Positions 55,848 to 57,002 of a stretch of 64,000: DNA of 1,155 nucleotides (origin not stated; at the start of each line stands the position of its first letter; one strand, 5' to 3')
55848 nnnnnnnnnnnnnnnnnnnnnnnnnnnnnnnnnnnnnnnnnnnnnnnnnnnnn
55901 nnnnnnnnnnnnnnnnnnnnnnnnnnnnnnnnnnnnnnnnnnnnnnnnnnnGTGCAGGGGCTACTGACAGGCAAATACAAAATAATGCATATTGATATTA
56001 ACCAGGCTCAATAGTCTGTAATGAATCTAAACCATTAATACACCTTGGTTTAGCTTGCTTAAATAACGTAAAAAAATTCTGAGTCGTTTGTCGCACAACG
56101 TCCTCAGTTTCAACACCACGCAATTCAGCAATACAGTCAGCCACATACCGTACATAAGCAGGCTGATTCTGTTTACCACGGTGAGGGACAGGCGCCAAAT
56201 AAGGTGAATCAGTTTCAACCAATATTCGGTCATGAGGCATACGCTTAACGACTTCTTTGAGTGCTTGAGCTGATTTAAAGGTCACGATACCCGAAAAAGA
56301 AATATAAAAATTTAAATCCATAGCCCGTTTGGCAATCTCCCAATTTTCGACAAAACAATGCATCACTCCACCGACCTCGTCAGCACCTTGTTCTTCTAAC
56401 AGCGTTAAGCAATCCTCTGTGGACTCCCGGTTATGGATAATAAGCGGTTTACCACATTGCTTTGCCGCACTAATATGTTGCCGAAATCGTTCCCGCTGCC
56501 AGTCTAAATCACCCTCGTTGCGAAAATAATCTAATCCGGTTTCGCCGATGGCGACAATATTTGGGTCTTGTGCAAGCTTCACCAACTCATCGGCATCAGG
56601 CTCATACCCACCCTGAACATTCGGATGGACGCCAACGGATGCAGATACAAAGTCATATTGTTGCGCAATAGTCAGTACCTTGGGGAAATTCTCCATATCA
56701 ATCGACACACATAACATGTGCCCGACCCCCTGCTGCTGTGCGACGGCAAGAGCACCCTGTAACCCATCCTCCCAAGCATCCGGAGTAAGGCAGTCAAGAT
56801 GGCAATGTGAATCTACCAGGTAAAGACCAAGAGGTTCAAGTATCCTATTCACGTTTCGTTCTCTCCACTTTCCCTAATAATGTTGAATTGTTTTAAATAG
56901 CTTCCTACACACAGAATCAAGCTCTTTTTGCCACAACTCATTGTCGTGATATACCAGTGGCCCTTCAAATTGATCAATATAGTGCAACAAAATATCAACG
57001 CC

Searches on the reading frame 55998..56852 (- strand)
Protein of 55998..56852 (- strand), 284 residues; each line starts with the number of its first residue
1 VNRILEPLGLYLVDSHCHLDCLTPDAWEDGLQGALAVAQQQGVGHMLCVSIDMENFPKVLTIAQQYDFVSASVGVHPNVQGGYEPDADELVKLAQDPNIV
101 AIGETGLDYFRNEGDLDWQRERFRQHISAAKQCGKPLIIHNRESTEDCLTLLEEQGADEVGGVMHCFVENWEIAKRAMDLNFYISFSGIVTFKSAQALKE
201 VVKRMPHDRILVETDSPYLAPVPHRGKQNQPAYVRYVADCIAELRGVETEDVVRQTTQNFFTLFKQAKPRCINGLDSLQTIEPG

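Call 40: search_protein_families(library=pfam, proteins=[window:55998-56852:-], max_evalue=0.00001)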
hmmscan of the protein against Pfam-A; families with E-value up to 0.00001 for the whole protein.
window:55998-56852:- (284 aa): 1 family
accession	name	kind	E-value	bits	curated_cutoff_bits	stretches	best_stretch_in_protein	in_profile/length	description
PF01026.27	TatD_DNase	-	1.6e-82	277.2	27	1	13-265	1-253/253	TatD related DNase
